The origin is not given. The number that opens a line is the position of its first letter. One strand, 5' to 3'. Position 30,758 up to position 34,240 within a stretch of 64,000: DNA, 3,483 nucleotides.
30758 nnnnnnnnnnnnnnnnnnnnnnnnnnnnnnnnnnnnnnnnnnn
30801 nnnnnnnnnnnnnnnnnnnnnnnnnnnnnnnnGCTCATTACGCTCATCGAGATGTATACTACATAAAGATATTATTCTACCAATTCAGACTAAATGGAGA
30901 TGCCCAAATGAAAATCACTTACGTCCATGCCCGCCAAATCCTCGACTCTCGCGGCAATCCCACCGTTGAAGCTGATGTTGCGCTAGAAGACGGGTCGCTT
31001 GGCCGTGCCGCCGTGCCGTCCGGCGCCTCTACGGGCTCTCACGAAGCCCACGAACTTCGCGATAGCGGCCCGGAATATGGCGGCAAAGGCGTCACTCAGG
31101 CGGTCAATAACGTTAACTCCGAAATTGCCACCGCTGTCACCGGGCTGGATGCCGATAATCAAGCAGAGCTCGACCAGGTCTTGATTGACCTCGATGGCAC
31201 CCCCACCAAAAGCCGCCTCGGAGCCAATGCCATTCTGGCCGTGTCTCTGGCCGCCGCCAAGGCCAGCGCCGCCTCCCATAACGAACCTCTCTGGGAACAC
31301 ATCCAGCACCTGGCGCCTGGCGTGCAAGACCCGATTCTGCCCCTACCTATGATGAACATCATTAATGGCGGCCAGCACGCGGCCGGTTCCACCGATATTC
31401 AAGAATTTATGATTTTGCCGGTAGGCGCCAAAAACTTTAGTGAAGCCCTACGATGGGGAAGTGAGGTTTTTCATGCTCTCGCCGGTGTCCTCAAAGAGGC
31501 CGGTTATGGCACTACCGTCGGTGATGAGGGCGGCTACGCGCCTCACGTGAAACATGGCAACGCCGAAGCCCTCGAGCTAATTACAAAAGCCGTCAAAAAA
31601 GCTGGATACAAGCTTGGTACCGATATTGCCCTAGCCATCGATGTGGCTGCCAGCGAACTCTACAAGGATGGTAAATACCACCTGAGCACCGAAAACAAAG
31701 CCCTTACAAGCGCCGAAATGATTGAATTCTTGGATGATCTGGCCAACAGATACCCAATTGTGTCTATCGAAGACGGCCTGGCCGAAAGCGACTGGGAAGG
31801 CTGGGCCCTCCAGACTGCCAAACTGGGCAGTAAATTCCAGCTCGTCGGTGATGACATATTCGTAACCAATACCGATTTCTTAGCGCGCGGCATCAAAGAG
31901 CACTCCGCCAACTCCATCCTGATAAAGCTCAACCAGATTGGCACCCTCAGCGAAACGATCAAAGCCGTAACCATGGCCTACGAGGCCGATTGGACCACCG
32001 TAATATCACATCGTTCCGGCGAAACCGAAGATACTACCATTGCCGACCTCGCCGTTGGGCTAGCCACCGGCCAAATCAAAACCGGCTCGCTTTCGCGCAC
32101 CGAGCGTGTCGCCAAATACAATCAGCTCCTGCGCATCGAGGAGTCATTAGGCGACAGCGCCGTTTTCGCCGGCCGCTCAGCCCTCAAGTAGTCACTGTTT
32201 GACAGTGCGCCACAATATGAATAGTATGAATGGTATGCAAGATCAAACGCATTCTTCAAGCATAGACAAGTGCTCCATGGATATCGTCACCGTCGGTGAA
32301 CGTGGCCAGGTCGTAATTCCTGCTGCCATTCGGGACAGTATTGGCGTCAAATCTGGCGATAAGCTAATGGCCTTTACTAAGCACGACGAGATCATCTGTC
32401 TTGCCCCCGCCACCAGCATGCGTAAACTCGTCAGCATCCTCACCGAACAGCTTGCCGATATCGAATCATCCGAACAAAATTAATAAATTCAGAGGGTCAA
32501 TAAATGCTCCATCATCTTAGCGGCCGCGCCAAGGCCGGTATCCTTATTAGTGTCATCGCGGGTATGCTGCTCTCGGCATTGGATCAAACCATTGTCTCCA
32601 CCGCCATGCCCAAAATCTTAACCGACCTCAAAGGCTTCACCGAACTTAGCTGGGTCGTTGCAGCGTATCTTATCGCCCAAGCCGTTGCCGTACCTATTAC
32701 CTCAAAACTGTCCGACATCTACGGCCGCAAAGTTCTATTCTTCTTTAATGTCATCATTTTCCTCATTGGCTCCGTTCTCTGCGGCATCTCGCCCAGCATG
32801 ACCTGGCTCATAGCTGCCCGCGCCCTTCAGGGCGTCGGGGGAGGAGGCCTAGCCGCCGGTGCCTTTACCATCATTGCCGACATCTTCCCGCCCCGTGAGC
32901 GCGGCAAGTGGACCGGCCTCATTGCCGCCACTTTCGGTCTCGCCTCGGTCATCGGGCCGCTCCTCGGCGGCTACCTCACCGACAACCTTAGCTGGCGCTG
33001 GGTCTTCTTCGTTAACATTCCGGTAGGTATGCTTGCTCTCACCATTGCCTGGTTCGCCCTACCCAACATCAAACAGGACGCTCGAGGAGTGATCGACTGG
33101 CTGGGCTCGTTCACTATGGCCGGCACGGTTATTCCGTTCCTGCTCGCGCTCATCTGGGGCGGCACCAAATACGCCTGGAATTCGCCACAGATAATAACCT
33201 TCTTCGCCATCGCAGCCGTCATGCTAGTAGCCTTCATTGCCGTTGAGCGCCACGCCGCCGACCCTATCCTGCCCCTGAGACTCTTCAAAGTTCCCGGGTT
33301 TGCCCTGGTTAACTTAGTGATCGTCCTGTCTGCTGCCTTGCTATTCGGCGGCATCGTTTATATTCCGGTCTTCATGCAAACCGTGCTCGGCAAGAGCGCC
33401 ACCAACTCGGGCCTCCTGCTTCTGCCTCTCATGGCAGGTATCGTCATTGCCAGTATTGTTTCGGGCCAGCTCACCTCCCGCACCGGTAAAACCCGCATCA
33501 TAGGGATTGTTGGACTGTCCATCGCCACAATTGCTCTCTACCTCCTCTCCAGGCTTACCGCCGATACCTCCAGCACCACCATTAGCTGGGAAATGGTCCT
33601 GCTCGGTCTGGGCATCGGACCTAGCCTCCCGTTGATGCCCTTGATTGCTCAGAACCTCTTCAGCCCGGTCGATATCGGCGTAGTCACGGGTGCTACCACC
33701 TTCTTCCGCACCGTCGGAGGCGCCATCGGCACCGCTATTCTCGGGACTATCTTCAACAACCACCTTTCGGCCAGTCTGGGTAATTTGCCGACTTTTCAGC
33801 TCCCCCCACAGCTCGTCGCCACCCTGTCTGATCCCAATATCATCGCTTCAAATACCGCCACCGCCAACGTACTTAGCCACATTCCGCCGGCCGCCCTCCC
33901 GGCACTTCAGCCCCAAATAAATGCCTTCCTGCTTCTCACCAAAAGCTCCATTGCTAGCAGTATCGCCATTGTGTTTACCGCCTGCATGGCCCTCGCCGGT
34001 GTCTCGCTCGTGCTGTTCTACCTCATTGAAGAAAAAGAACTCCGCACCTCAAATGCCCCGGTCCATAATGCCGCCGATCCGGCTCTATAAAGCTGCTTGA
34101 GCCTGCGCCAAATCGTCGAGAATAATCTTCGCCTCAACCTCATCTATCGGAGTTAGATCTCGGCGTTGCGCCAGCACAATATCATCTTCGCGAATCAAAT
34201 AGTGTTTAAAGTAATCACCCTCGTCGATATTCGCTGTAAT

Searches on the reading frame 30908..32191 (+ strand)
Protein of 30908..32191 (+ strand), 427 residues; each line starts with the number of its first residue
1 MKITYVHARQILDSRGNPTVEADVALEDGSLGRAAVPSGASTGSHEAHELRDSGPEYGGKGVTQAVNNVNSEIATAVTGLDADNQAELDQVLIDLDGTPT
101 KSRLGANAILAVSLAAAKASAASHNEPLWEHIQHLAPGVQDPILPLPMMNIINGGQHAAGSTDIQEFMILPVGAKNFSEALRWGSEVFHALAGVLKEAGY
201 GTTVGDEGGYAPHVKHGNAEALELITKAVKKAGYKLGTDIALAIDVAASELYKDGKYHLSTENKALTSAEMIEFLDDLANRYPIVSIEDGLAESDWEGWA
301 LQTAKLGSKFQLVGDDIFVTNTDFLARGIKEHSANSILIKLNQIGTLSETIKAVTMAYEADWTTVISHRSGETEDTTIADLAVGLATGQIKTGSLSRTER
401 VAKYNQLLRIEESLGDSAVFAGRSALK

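Call 9: search_protein_families(library=ncbifam, proteins=[window:30908-32191:+], max_evalue=0.00001)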
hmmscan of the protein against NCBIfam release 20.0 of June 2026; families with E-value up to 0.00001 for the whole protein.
window:30908-32191:+ (427 aa): 2 families
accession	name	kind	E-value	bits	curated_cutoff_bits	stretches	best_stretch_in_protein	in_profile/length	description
TIGR01060.2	eno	equivalog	5.6e-192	638.1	300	1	3-425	1-421/425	phosphopyruvate hydratase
NF006223.0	PRK08350.1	equivalog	4.6e-19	68.9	624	1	62-153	49-136/341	hypothetical protein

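Call 15: find_homologous_proteins(query=window:30908-32191:+, max_evalue=1e-100)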
Query window:30908-32191:+ (427 aa): 8000 proteins with E <= 1e-100 among 8000 candidates; the best 120 are listed.
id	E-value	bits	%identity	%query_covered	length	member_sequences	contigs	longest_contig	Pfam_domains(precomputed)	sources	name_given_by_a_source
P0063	7.0e-275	929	100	100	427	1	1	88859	PF03952.22,PF00113.29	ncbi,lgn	-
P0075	3.8e-245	831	90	100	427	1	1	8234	PF03952.22,PF00113.29,PF07476.18,PF13378.13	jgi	jgi:enolase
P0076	5.2e-237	804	86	100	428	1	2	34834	PF03952.22,PF00113.29,PF07476.18,PF13378.13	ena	-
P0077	5.9e-237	804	86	100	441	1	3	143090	PF03952.22,PF00113.29,PF07476.18,PF13378.13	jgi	-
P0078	1.3e-236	803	86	100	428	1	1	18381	PF03952.22,PF00113.29,PF07476.18,PF13378.13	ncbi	-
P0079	4.3e-234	795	85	100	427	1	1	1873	PF03952.22,PF00113.29,PF07476.18,PF13378.13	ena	-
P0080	1.5e-230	783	84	100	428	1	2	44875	PF03952.22,PF00113.29,PF13378.13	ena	-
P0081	3.0e-222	756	83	100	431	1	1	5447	PF03952.22,PF00113.29,PF07476.18,PF13378.13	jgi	jgi:enolase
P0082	1.3e-221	754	82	100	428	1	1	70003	PF03952.22,PF00113.29,PF07476.18,PF13378.13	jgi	jgi:enolase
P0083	6.2e-221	752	81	100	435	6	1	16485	PF03952.22,PF00113.29,PF13378.13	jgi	jgi:enolase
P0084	2.5e-219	746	81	100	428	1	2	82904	PF03952.22,PF00113.29,PF07476.18,PF13378.13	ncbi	ncbi:MAG: phosphopyruvate hydratase [Candidatus Saccharimonadales bacterium]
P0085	2.5e-219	746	82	100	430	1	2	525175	PF03952.22,PF00113.29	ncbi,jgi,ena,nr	ncbi:MAG TPA: phosphopyruvate hydratase [Candidatus Saccharimonadia bacterium]|nr:phosphopyruvate hy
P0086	3.2e-219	746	81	100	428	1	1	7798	PF03952.22,PF00113.29,PF07476.18,PF13378.13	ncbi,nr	ncbi:MAG: phosphopyruvate hydratase [Patescibacteria group bacterium]|nr:phosphopyruvate hydratase [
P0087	1.2e-218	744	82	100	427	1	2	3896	PF03952.22,PF00113.29,PF07476.18,PF13378.13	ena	-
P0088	1.9e-218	743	82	100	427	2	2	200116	PF03952.22,PF00113.29,PF13378.13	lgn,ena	-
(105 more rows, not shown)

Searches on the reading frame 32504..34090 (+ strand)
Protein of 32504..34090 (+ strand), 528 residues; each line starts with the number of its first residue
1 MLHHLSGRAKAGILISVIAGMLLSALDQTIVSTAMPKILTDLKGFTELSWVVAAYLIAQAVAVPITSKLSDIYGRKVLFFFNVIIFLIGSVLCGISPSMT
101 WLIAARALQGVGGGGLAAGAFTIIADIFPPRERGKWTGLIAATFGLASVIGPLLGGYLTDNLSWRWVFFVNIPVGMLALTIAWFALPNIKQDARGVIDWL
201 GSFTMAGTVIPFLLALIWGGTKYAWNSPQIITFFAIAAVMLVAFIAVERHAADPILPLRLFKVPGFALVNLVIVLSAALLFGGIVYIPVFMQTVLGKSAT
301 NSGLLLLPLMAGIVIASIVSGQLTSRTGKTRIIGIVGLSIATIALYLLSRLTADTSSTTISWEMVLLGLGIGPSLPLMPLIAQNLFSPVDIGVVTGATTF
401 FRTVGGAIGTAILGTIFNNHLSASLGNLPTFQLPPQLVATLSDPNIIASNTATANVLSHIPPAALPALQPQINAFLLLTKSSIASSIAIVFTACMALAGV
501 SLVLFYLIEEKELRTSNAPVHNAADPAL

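Call 9: search_protein_families(library=ncbifam, proteins=[window:32504-34090:+], max_evalue=0.00001)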
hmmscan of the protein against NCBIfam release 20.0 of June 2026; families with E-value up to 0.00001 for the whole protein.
window:32504-34090:+ (528 aa): 73 families (the best 25 are shown)
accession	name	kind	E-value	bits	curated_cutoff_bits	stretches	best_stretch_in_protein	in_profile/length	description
TIGR00711.1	efflux_EmrB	subfamily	5e-86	289.4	230.2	1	14-424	4-415/485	DHA2 family efflux MFS transporter permease subunit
NF000095.1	tet_MFS_OtrB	exception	5.1e-77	259.7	999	1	17-449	31-466/563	oxytetracycline resistance efflux MFS transporter OtrB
NF000009.1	tet_MFS_Tcr3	exception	1.9e-69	234.5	1000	1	14-417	33-442/512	tetracycline efflux MFS transporter Tcr3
NF040895.2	MFS_effux_SdrM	equivalog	1.4e-49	169.4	550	1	11-420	5-407/441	multidrug efflux MFS transporter SdrM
NF000025.1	MFS_efflux_tcmA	exception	1.2e-48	166.2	999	1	6-505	21-514/538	tetracenomycin C efflux MFS transporter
NF000391.1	EmrB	exception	3.8e-48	164.4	925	1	6-422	5-423/501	multidrug efflux MFS transporter permease subunit EmrB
NF000031.1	MFS_efflux_LmrA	exception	1.4e-35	123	850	1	14-422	33-443/484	lincomycin efflux MFS transporter Lmr(A)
NF007799.0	PRK10504.1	subfamily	2.6e-35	122.2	426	1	16-348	14-345/471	multidrug transporter subunit MdtD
NF000060.1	MFS_efflux_LmrB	exception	2.6e-34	118.9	800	1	13-417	18-423/479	lincomycin efflux MFS transporter Lmr(B)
NF000218.1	FexA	exception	1.7e-33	115.9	900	1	14-416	22-428/475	chloramphenicol/florfenicol efflux MFS transporter FexA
NF012169.0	qepA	equivalog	9.3e-33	113.6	1075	1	16-416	25-421/511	fluoroquinolone efflux MFS transporter QepA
NF040856.1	FexB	exception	3.2e-30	105.3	950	1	13-418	14-421/469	chloramphenicol/florfenicol efflux MFS transporter FexB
NF011571.1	PRK14995.1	subfamily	3.3e-29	102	701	1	18-439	12-431/493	SmvA family efflux MFS transporter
NF033896.2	MFS_LfrA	equivalog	1.3e-27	96.6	825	1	17-454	25-457/504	efflux MFS transporter LfrA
TIGR00880.1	2_A_01_02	superfamily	4.2e-25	88.5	131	1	49-187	1-139/141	multidrug resistance protein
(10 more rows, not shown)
